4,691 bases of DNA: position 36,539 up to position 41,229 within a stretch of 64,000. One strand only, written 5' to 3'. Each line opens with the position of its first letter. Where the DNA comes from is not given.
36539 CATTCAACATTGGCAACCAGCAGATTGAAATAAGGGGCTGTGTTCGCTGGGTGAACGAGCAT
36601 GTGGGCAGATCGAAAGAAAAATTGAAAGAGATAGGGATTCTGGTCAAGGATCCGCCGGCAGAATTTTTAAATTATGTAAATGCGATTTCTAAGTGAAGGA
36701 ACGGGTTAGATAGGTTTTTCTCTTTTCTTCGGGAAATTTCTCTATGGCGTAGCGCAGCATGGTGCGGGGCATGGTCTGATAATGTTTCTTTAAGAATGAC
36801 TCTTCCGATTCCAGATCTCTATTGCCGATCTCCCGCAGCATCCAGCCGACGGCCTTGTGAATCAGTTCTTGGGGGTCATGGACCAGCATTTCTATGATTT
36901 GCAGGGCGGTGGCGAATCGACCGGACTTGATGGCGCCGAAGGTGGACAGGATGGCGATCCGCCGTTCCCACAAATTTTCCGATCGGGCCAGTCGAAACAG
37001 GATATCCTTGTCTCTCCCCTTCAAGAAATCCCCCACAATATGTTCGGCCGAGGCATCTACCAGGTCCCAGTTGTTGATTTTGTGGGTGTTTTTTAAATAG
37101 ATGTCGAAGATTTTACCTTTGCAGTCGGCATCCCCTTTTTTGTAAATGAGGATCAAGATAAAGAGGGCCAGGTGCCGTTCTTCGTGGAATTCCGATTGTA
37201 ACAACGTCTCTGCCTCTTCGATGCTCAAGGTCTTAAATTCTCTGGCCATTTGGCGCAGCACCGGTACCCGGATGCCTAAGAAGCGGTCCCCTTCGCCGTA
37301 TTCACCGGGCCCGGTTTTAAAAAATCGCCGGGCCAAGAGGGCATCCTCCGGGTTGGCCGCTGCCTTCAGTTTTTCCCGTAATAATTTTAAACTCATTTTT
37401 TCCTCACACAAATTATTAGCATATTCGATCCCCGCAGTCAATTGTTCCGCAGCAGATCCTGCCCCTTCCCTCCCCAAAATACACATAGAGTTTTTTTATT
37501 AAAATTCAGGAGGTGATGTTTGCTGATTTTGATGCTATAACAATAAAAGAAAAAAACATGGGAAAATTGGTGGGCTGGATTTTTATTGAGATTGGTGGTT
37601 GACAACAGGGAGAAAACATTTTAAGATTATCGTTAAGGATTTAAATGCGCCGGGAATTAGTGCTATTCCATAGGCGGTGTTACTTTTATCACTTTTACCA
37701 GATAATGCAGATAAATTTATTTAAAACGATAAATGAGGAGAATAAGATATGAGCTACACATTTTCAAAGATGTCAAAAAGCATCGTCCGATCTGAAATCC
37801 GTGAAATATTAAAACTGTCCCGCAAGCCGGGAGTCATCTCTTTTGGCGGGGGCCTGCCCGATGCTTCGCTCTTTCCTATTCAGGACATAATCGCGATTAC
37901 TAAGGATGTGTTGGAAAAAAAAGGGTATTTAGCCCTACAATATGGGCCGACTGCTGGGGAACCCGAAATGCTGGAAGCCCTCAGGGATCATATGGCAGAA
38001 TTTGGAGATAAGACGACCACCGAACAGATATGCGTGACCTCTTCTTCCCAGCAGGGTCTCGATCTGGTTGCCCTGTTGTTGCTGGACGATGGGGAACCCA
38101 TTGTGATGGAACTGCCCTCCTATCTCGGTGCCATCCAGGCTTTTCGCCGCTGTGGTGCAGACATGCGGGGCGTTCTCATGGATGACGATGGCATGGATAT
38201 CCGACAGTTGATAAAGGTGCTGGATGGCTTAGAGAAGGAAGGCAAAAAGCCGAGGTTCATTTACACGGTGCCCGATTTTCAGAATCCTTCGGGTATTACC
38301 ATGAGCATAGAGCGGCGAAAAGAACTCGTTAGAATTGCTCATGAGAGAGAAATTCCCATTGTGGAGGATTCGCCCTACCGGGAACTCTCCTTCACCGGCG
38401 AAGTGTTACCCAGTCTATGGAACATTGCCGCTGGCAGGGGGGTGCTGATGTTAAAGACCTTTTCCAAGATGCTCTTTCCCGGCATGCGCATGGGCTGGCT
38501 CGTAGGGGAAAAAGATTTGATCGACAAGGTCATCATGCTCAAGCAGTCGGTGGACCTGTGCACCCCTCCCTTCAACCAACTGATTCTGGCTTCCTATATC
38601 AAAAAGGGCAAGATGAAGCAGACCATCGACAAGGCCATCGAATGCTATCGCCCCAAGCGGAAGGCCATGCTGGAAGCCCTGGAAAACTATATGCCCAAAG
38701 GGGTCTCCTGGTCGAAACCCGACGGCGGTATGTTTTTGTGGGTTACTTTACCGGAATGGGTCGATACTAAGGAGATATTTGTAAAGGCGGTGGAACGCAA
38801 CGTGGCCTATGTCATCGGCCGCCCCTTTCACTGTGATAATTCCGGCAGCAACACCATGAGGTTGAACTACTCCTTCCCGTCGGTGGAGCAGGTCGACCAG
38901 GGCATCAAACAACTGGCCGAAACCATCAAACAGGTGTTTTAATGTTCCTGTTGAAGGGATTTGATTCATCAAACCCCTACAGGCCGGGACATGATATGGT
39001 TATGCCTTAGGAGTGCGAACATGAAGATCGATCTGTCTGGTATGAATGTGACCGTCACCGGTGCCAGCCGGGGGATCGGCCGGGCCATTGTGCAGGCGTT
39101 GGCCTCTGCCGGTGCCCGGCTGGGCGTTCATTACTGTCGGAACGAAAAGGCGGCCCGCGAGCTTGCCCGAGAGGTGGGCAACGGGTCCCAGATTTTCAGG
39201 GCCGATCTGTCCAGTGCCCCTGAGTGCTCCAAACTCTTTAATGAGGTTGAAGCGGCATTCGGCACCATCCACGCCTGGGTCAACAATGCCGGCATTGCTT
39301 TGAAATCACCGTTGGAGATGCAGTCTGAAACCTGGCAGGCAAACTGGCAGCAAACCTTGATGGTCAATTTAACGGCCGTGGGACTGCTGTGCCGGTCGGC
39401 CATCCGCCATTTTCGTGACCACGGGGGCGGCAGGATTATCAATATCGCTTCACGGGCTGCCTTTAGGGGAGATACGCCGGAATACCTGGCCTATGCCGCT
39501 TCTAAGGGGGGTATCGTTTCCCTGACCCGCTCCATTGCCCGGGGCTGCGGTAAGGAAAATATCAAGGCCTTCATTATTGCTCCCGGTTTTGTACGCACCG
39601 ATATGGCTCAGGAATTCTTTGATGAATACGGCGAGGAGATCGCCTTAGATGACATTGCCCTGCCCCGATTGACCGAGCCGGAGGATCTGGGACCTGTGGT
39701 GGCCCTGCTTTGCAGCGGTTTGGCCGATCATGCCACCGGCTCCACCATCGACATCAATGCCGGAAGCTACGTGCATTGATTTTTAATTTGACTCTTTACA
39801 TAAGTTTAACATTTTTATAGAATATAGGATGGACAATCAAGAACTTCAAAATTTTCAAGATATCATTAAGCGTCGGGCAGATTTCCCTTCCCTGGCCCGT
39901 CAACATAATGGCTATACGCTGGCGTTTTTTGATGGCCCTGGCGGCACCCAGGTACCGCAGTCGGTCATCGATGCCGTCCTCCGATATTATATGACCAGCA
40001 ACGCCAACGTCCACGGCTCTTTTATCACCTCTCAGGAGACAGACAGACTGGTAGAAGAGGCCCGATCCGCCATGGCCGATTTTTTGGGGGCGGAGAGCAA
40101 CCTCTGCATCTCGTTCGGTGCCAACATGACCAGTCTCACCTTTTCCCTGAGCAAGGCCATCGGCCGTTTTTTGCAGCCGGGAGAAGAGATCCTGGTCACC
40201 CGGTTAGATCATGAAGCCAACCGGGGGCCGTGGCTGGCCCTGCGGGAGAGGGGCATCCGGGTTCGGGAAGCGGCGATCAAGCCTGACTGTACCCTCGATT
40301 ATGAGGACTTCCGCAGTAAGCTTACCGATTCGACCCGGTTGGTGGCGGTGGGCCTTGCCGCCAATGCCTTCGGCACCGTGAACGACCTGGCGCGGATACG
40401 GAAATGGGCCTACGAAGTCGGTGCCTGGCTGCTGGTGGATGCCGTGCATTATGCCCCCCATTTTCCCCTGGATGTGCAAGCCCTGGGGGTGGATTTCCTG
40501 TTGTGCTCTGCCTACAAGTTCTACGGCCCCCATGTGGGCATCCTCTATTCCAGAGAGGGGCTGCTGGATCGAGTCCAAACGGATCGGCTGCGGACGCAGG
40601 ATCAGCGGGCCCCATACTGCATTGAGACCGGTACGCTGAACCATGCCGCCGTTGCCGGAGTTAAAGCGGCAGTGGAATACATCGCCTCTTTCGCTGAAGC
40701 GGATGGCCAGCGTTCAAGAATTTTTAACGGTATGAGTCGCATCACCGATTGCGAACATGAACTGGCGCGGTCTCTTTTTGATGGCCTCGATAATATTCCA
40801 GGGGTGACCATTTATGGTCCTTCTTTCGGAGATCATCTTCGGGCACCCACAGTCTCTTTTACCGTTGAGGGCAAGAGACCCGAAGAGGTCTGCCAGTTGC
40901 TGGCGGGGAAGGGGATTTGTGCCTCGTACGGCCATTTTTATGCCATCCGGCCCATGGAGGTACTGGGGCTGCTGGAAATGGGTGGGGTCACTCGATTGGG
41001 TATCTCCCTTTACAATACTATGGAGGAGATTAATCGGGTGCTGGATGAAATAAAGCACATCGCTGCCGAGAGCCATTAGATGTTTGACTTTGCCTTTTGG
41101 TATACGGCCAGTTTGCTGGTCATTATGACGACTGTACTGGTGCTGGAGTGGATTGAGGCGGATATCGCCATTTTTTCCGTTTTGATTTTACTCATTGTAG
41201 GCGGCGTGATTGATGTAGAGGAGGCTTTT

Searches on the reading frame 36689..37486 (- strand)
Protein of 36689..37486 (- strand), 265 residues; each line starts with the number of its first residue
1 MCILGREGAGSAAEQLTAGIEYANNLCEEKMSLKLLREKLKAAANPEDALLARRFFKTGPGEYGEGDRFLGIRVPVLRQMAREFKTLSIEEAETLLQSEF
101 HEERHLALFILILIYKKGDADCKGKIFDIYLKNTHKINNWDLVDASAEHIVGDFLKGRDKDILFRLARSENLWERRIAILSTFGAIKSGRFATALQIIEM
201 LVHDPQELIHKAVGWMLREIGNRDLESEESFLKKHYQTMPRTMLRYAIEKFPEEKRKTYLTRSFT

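Call 29: search_protein_families(library=pfam, proteins=[window:36689-37486:-], max_evalue=0.0001)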
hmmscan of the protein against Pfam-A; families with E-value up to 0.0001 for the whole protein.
window:36689-37486:- (265 aa): 1 family
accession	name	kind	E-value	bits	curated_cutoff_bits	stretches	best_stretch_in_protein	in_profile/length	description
PF08713.17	DNA_alkylation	-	2.9e-66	223.6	21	1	36-251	1-213/213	DNA alkylation repair enzyme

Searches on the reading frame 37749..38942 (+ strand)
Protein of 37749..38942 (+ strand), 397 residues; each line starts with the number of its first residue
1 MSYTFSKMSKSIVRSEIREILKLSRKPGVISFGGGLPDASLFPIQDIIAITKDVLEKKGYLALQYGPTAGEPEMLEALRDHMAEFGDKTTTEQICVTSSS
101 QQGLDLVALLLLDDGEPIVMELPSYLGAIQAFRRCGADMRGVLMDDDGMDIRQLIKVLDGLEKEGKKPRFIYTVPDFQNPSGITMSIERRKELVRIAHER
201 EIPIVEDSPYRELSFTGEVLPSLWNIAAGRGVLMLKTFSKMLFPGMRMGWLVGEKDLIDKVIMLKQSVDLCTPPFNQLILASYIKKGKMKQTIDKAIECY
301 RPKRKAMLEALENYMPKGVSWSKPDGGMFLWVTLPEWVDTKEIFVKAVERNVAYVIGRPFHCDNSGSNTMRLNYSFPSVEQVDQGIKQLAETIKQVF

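Call 74: search_protein_families(library=pfam, proteins=[window:37749-38942:+], max_evalue=0.0001)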
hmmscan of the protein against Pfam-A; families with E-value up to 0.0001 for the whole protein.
window:37749-38942:+ (397 aa): 2 families
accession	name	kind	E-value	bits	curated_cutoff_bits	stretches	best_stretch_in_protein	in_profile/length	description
PF00155.27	Aminotran_1_2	-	1.5e-32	113.7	19.7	1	41-388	17-360/361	Aminotransferase class I and II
PF12897.13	Asp_aminotransf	-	1.5e-10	40.9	27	1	120-394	129-410/421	Aspartate amino-transferase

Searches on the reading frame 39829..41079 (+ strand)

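Call 74: search_protein_families(library=pfam, proteins=[window:39829-41079:+], max_evalue=0.0001)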
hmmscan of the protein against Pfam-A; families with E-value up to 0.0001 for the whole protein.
window:39829-41079:+ (416 aa): 3 families
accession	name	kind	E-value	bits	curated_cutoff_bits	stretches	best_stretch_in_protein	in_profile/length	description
PF00266.25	Aminotran_5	-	1.6e-69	235.1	21.5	1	33-404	2-371/371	Aminotransferase class-V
PF00155.27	Aminotran_1_2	-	5.4e-07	29.6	19.7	1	38-209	15-190/361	Aminotransferase class I and II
PF01053.26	Cys_Met_Meta_PP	-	5.3e-06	25.7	27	1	106-236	79-204/381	Cys/Met metabolism PLP-dependent enzyme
